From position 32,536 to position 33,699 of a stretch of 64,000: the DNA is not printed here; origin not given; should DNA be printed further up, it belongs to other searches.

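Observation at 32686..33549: Sortase-fold protein with all three catalytic positions substituted (pseudo-sortase), plus extra C-terminal TM helices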

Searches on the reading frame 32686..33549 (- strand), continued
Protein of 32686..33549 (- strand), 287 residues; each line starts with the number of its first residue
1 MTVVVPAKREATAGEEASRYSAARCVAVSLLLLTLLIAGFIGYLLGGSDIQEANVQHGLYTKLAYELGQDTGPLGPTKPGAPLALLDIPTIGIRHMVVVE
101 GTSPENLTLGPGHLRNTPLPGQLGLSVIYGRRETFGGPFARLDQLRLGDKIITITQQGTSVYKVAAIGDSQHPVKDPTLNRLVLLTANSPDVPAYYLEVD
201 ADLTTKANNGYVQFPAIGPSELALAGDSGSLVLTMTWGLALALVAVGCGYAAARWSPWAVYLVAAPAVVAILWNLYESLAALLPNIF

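Call 12: search_solved_structures(query=window:32686-33549:-, max_evalue=0.01, show_alignments=5)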
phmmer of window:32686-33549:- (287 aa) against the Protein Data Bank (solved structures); distinct sequences matched with E-value up to 0.01: 10.
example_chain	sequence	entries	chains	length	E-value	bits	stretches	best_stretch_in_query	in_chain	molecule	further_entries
5uus_A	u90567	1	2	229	4e-11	46.2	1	80-171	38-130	Possible sortase-like protein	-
5go5_A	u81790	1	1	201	2.8e-10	43.4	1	75-160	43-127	sortase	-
5go6_A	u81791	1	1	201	2.8e-10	43.4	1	75-160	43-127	Putative secreted protein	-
4d70_A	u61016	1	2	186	8.3e-10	41.8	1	63-163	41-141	SORTASE FAMILY PROTEIN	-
5utt_A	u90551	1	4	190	2.1e-08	37.2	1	93-191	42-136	Sortase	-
5cuw_A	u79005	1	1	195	2.8e-05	27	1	75-172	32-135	SrtE1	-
8t28_A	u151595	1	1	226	0.00026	23.8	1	83-164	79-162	Class C sortase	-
6bwe_A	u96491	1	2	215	0.0035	20.1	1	74-197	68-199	Putative fimbrial associated sortase-like protein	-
2w1k_A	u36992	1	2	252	0.0042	19.8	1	78-158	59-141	PUTATIVE SORTASE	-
5k9a_A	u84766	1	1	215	0.0049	19.6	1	74-197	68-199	Putative fimbrial associated sortase-like protein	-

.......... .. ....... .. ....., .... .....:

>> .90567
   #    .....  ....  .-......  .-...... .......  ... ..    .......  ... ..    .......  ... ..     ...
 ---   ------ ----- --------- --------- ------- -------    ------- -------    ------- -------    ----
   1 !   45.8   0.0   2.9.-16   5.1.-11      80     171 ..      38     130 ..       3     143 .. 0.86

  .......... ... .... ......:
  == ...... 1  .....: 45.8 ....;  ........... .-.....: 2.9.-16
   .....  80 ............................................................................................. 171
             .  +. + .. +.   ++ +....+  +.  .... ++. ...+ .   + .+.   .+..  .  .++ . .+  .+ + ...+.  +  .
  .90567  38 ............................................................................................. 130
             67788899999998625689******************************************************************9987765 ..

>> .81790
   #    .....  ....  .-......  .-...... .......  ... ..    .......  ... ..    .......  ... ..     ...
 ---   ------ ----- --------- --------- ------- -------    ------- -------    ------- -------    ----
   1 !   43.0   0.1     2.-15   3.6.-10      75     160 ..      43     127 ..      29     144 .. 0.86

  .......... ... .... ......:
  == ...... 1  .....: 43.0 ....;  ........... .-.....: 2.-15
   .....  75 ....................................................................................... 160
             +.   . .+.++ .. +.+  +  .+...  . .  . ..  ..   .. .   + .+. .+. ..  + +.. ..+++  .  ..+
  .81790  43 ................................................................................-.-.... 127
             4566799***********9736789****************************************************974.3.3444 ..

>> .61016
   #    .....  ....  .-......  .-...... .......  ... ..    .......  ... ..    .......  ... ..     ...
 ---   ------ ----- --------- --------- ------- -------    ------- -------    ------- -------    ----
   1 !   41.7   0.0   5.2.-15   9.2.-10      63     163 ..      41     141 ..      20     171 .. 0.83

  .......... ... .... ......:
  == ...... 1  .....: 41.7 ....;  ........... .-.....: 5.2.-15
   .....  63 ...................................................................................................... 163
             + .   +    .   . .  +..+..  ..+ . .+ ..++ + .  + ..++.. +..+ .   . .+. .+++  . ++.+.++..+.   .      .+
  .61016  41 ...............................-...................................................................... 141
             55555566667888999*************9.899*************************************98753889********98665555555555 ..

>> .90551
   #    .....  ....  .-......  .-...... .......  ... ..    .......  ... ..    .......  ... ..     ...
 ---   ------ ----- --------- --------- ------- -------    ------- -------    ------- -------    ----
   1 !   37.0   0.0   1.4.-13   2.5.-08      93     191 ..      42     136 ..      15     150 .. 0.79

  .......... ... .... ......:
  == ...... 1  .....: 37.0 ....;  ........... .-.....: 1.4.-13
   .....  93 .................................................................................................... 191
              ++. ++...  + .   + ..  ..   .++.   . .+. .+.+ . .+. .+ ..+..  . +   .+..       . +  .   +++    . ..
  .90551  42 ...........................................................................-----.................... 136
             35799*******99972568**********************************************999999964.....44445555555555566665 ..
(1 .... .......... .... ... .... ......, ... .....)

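Call 26: predict_structure(alignment_id=A1)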
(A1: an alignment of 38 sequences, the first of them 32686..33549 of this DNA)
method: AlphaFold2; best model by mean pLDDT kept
length: 287 residues; sequences in the alignment: 38
mean_pLDDT: 47.4   pTM: 0.30
mean pLDDT of the five models: 47.4, 47.1, 45.7, 42.1, 41.0
residues with pLDDT >= 90: 0; 70-90: 54; 50-70: 45; < 50: 188
segments of 3 or more residues with pLDDT < 50: 1-20, 46-96, 99-140, 153-158, 166-228, 284-287
pLDDT, mean of each block of 10 residues (from residue 1): 35 38 63 70 48 37 35 29 30 44 35 29 31 37 57 48 50 37 42 40 35 33 41 74 80 78 80 74 44
secondary structure, 60 per line:
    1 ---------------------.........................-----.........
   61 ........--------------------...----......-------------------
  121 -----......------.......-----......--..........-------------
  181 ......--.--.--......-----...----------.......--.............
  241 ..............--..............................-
elements in order: H22-46 H52-68 E96-101 E126-131 H138-144 E150-155 E158-167 E181-186 E195-200 H219-225 H228-254 H257-286
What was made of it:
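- Tried and rejected: First AF2 run with 38 close homologues (64-86% identity): pLDDT 47, unusable (call 26).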

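Call 27: search_protein_representatives(protein=window:32686-33549:-)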
Query: 287 residues. Proteins with E-value up to 0.001 (for the whole library): 5068; up to 1e-10: 1678; up to 1e-30: 167. The best 150 are listed.
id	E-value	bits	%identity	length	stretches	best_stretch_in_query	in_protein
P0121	2.1e-85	303.1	55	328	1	17-287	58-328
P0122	2.4e-85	302.9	70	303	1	10-221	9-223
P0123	4.6e-78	279.0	51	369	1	12-287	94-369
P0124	2.4e-72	260.2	78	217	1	65-216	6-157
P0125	4.1e-71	256.1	60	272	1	80-287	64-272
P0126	8.7e-67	242.0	46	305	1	8-287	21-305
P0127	1.2e-65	238.2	47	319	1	8-287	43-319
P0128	1.4e-65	238.0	47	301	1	12-287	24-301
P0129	1.4e-56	208.5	55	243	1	95-287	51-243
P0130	2.4e-55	204.4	42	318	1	19-287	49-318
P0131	8.3e-55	202.7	44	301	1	16-286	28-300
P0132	5.2e-54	200.1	42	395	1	21-286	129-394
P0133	4.1e-53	197.1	43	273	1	29-286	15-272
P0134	4.5e-52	193.7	43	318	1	29-286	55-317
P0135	1.2e-51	192.3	44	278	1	24-286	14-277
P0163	1.9e-39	152.2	38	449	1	22-284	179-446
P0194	1.7e-35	139.3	40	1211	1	22-286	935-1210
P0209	1.1e-34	136.6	40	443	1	12-285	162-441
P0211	1.2e-34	136.5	39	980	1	26-284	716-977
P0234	8.7e-34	133.7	39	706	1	17-284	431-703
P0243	5.8e-33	131.0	40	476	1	70-285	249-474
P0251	1.3e-32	129.9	38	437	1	30-285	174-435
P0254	1.5e-32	129.6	39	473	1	27-286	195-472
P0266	6.9e-32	127.5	38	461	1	23-286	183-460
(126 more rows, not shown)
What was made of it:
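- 167 representatives at E<1e-30, nearly all matching full length including the TM hairpin (call 27).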

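Call 30: search_protein_families(library=pfam, proteins=[P0194, P0211, P0234, P0163, P0209, P0243, P0254, P0266, P0251, P0132], max_evalue=0.01)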
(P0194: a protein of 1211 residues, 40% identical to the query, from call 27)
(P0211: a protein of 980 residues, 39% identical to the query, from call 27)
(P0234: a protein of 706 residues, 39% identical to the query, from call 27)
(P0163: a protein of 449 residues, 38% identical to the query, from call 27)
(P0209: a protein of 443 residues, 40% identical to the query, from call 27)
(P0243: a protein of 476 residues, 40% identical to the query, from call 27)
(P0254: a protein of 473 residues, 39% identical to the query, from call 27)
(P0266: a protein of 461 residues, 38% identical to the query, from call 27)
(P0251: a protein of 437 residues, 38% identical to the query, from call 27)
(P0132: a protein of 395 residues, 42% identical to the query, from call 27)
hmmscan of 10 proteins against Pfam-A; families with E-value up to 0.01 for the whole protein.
P0194 (1211 aa): 1 family
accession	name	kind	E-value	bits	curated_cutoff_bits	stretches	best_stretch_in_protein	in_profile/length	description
PF04203.18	Sortase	-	1.7e-11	44.4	26.6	1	1001-1106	1-108/125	Sortase domain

P0211 (980 aa): 3 families
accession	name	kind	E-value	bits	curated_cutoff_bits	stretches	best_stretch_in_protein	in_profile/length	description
PF04203.18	Sortase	-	6.6e-26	90.9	26.6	1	775-895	1-124/125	Sortase domain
PF12849.12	PBP_like_2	-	9.9e-20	71.8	27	1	133-438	8-264/267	PBP superfamily domain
PF00960.24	Neocarzinostat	-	0.0005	20.5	25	1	18-77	1-59/110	Neocarzinostatin family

P0234 (706 aa): 1 family
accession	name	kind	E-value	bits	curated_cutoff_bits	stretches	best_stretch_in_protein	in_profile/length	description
PF04203.18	Sortase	-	7.4e-16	58.5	26.6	1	502-620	1-122/125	Sortase domain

P0163 (449 aa): 1 family
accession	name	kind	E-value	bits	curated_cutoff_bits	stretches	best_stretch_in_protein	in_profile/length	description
PF04203.18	Sortase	-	4.7e-21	75.3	26.6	1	244-365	1-125/125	Sortase domain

P0209 (443 aa): 1 family
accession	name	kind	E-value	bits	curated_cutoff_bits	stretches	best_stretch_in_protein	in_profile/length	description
PF04203.18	Sortase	-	6.3e-25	87.8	26.6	1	237-357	1-124/125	Sortase domain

P0243 (476 aa): 1 family
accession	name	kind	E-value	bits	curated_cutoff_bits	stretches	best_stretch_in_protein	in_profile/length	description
PF04203.18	Sortase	-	4.1e-18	65.8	26.6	1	266-383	2-122/125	Sortase domain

P0254 (473 aa): 1 family
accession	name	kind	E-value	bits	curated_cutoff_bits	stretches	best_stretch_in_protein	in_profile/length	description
PF04203.18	Sortase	-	3.7e-13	49.8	26.6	1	261-363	1-106/125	Sortase domain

P0266 (461 aa): 1 family
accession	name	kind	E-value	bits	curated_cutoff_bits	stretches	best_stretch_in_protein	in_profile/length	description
PF04203.18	Sortase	-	5.1e-14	52.5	26.6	1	253-356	1-106/125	Sortase domain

P0251 (437 aa): 1 family
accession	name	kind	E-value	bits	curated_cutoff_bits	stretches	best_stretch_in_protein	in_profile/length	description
PF04203.18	Sortase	-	1.1e-21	77.2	26.6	1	233-352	2-124/125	Sortase domain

P0132 (395 aa): 1 family
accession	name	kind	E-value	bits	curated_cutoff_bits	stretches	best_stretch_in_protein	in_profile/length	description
PF04203.18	Sortase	-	1.7e-13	50.9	26.6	1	195-276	2-83/125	Sortase domain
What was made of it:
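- On Sortase superfamily (Pfam PF04203 / MEROPS C60 fold): Distant family members align over 1-124 of 125 (call 30).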

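Call 34: search_solved_structures(query=A2, max_evalue=0.001, show_alignments=4)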
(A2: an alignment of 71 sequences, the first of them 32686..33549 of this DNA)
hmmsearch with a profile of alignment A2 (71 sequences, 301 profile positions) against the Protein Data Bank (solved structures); distinct sequences matched with E-value up to 0.001: 50.
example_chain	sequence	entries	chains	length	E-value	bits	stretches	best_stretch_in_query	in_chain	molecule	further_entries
5go6_A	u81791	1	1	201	1.5e-27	100.1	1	86-230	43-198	Putative secreted protein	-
5go5_A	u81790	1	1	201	7.1e-27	97.9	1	86-230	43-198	sortase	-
5uus_A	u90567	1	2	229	3e-26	95.8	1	58-185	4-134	Possible sortase-like protein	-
4d70_A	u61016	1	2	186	6e-23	85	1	78-217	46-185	SORTASE FAMILY PROTEIN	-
5utt_A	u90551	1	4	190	6.5e-15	58.6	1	81-190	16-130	Sortase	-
5cuw_A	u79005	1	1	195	4.1e-14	56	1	61-227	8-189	SrtE1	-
8t28_A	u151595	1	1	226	8.9e-14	54.9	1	94-213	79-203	Class C sortase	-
6bwe_A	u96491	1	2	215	1.1e-13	54.6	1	93-217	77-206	Putative fimbrial associated sortase-like protein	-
5k9a_A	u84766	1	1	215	1.2e-13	54.5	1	94-217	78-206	Putative fimbrial associated sortase-like protein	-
9j0t_A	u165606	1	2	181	1.7e-13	53.9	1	91-230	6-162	Peptidase C60, sortase A and B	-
9m2g_A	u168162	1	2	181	1.9e-13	53.8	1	91-230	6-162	Peptidase C60, sortase A and B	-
9m2n_A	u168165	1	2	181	1.9e-13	53.8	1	91-230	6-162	Peptidase C60, sortase A and B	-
9m6n_B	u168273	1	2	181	2.1e-13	53.7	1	94-230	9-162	Peptidase C60, sortase A and B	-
9iok_A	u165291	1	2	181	8.2e-13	51.7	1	91-230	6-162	Peptidase C60, sortase A and B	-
9iv0_A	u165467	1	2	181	9.1e-13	51.6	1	91-230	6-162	Peptidase C60, sortase A and B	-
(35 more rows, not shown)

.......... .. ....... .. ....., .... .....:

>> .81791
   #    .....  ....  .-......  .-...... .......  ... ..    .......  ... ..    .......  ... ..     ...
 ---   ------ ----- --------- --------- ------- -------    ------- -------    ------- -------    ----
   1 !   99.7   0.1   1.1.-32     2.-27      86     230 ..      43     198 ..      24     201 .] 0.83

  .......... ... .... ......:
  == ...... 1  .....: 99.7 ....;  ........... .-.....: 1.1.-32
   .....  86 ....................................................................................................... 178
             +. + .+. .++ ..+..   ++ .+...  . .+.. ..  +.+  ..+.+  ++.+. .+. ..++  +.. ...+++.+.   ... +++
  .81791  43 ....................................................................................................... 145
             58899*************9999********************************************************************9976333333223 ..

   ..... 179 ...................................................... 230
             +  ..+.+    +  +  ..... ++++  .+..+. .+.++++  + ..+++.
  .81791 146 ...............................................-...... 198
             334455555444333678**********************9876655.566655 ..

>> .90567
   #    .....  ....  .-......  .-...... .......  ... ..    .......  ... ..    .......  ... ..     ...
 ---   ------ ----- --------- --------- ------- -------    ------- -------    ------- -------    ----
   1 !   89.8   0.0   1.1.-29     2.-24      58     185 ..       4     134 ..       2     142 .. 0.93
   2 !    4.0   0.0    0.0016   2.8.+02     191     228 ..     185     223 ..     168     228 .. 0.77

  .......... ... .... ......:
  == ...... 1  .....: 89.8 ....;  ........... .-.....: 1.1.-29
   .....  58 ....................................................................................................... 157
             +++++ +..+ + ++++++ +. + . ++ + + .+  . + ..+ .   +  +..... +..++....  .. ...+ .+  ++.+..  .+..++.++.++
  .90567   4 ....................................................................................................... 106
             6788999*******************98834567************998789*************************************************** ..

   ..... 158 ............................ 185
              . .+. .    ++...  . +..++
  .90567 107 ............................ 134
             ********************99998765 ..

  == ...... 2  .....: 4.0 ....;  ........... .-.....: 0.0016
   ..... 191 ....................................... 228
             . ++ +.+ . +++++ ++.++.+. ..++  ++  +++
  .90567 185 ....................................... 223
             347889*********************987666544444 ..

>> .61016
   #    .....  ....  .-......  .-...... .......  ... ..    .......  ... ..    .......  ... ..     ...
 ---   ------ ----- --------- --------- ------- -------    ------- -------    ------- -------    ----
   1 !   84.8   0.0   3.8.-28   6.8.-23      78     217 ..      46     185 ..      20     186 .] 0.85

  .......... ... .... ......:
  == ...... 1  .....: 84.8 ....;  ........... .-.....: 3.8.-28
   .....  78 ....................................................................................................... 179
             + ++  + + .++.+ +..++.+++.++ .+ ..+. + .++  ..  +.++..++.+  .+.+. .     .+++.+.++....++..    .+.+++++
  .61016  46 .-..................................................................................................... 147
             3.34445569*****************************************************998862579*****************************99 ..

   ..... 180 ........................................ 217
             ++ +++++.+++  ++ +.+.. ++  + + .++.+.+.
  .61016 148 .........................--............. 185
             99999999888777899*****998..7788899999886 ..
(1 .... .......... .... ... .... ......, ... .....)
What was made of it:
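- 32941..33312 (-): Sortase beta-barrel domain (residues 80-203). Profile alignment to 5go5/5go6 (call 34).
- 32989..32991 (-): Ala187 codon, at the position of the catalytic Cys (LTLxTC becomes LVLLTA). Call 34.
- On Sortase transpeptidase (active enzyme): Ala187 aligns to it (call 34). Tyr196 in this protein (call 34).
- Closest known: Class E sortases. Same: Best sequence and profile match: the family profile scores 100 bits, E 1.5e-27, over the whole domain (call 34).
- Checked: In the query the Cys is therefore Ala187 and the Arg is Tyr196 (call 34).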

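Call 38: find_related_loci(query=A3, collection=metagenome_contigs, flank=9000)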
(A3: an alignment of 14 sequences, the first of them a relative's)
Query A3 (443 aa) in metagenome_contigs; peptide patterns used: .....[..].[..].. (x = any residue, [..] = any of these).
482 stretches matched a pattern; 444 encode a relative of the query (tblastn E <= 1e-3); the best 80 are kept; 80 distinct loci.
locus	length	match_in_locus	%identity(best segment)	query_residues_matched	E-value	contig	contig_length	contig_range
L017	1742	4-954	48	127-442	5e-81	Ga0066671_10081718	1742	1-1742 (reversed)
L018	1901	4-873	49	157-443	2e-77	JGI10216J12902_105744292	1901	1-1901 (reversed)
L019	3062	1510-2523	45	121-443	4e-75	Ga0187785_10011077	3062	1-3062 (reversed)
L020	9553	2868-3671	50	176-443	2e-72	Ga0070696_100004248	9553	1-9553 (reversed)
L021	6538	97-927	49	175-443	1e-71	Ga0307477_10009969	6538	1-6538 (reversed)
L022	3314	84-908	49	168-443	2e-70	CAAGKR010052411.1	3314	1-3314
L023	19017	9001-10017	43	110-443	1e-69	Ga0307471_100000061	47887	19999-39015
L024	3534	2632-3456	49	169-443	1e-68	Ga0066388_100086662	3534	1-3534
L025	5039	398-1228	45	167-443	9e-68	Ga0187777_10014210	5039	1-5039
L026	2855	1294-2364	40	92-443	2e-68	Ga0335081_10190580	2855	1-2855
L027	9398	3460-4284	48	169-443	4e-66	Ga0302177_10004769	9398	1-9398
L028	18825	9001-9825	48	169-443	4e-66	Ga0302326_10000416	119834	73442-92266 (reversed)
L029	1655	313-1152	42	164-443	6e-69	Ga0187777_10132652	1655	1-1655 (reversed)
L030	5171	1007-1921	48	137-443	3e-65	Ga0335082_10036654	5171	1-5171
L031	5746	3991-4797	45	174-443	2e-65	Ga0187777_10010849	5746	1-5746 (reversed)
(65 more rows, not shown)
